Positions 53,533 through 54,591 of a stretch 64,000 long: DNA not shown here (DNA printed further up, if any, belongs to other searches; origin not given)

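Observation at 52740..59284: F420 block: three LLM oxidoreductases around a stand-alone CofE, translationally coupled to an M16 peptidase pair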

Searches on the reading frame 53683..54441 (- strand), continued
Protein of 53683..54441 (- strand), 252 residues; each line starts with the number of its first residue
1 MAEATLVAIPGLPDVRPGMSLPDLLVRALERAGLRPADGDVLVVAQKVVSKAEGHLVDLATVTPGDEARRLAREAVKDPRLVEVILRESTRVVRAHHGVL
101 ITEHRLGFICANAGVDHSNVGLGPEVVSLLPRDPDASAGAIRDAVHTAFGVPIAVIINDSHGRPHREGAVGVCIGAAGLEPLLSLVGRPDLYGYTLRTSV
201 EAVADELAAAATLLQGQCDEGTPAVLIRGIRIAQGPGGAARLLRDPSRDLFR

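Call 42: search_protein_families(library=ncbifam, proteins=[L034:8868-9563:+, L041:9304-9918:+, L053:1771-2394:+, L041:8906-9307:+, L056:8781-9194:+], max_evalue=1e-8)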
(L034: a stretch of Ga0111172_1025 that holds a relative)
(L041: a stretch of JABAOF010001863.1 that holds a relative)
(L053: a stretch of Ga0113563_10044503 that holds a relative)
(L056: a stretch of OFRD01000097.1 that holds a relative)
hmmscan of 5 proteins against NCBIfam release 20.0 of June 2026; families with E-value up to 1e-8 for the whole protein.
L034:8868-9563:+ (231 aa): 5 families
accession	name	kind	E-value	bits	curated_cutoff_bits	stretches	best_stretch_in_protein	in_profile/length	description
NF009810.0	PRK13294.1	equivalog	5.5e-42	144.2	304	1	38-230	257-448/449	coenzyme F420-0:L-glutamate ligase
TIGR03553.1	F420_FbiB_CTERM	equivalog_domain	4.7e-41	140.7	249.55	1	38-228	2-191/194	F420 biosynthesis protein FbiB, C-terminal domain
TIGR02476.1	BluB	equivalog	7.7e-24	84.2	150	1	35-215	9-183/205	5,6-dimethylbenzimidazole synthase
NF008033.1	PRK10765.1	equivalog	1.1e-12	47.9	223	0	153-228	101-176/240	oxygen-insensitive NADPH nitroreductase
NF047509.1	Rv3131_FMN_oxido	subfamily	2.7e-09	36.9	199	0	61-81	2-22/319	Acg family FMN-binding oxidoreductase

L041:9304-9918:+ (204 aa): 6 families
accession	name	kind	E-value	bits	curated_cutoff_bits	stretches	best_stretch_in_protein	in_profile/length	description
TIGR03553.1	F420_FbiB_CTERM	equivalog_domain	1.5e-41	142.3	249.55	1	13-196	4-186/194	F420 biosynthesis protein FbiB, C-terminal domain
NF009810.0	PRK13294.1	equivalog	2.1e-41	142.2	304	1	11-201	257-446/449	coenzyme F420-0:L-glutamate ligase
TIGR02476.1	BluB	equivalog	1.9e-24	86.2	150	1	7-189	8-184/205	5,6-dimethylbenzimidazole synthase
NF003768.0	PRK05365.1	equivalog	3.3e-15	56.1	152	0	8-69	14-75/200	malonic semialdehyde reductase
NF008033.1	PRK10765.1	equivalog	1.3e-10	41.1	223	0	10-71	6-67/240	oxygen-insensitive NADPH nitroreductase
NF047509.1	Rv3131_FMN_oxido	subfamily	2.9e-10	40.1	199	0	34-56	2-24/319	Acg family FMN-binding oxidoreductase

L053:1771-2394:+ (207 aa): 6 families
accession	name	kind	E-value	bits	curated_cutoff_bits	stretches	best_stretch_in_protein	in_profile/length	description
NF009810.0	PRK13294.1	equivalog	2.7e-37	128.7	304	1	16-203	259-445/449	coenzyme F420-0:L-glutamate ligase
TIGR03553.1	F420_FbiB_CTERM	equivalog_domain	5.1e-37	127.5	249.55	1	16-202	4-189/194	F420 biosynthesis protein FbiB, C-terminal domain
TIGR02476.1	BluB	equivalog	5.6e-27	94.5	150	1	5-193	3-185/205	5,6-dimethylbenzimidazole synthase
NF003768.0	PRK05365.1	equivalog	6e-16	58.5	152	1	16-71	19-74/200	malonic semialdehyde reductase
NF008033.1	PRK10765.1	equivalog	7.3e-14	51.8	223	0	122-201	93-173/240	oxygen-insensitive NADPH nitroreductase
NF047509.1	Rv3131_FMN_oxido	subfamily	4e-10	39.7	199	0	37-58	2-23/319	Acg family FMN-binding oxidoreductase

L041:8906-9307:+ (133 aa): 1 family
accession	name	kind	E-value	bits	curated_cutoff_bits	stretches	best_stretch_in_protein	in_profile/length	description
TIGR03618.1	Rv1155_F420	subfamily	5.8e-30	104.1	79.05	1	9-129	1-125/127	TIGR03618 family F420-dependent PPOX class oxidoreductase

L056:8781-9194:+ (137 aa): 1 family
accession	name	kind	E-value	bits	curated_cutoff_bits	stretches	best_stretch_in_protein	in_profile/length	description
TIGR03618.1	Rv1155_F420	subfamily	1.6e-25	89.8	79.05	1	21-134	6-126/127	TIGR03618 family F420-dependent PPOX class oxidoreductase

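Call 56: search_protein_families(library=ncbifam, proteins=[L034:11257-12261:+, L041:11489-12490:+, L068:11480-12505:+, L091:11185-12189:+], max_evalue=1e-40)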
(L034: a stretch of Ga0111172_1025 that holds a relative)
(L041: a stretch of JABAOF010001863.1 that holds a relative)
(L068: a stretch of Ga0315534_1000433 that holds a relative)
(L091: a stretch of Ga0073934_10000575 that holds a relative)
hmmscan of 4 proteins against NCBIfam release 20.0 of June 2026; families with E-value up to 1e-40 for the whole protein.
L034:11257-12261:+ (334 aa): 2 families
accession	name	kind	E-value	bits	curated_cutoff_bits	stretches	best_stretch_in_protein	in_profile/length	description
NF002619.0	PRK02271.1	equivalog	6.5e-53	180.1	276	1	15-326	12-316/329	5,10-methylenetetrahydromethanopterin reductase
TIGR03555.1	F420_mer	equivalog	2e-50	172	348.7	1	21-322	16-311/325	5,10-methylenetetrahydromethanopterin reductase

L041:11489-12490:+ (333 aa): 2 families
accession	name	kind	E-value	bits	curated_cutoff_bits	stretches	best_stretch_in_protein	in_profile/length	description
NF002619.0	PRK02271.1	equivalog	1.5e-48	165.8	276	1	13-324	10-314/329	5,10-methylenetetrahydromethanopterin reductase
TIGR03555.1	F420_mer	equivalog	3.5e-46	158.1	348.7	1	21-314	16-302/325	5,10-methylenetetrahydromethanopterin reductase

L068:11480-12505:+ (341 aa): 2 families
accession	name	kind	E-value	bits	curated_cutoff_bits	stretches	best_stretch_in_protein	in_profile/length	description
NF002619.0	PRK02271.1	equivalog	4.4e-50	170.8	276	1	14-324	11-314/329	5,10-methylenetetrahydromethanopterin reductase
TIGR03555.1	F420_mer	equivalog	2e-45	155.6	348.7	1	21-315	16-303/325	5,10-methylenetetrahydromethanopterin reductase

L091:11185-12189:+ (334 aa): 2 families
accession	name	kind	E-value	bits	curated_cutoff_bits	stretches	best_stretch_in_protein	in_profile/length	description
NF002619.0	PRK02271.1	equivalog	2.4e-49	168.4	276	1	13-322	11-313/329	5,10-methylenetetrahydromethanopterin reductase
TIGR03555.1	F420_mer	equivalog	1.1e-47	163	348.7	1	20-312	16-301/325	5,10-methylenetetrahydromethanopterin reductase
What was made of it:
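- Closest known: Archaeal Mer. Different: Similar sub-threshold Mer-like LLMs end many bacterial cof operons (call 56).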
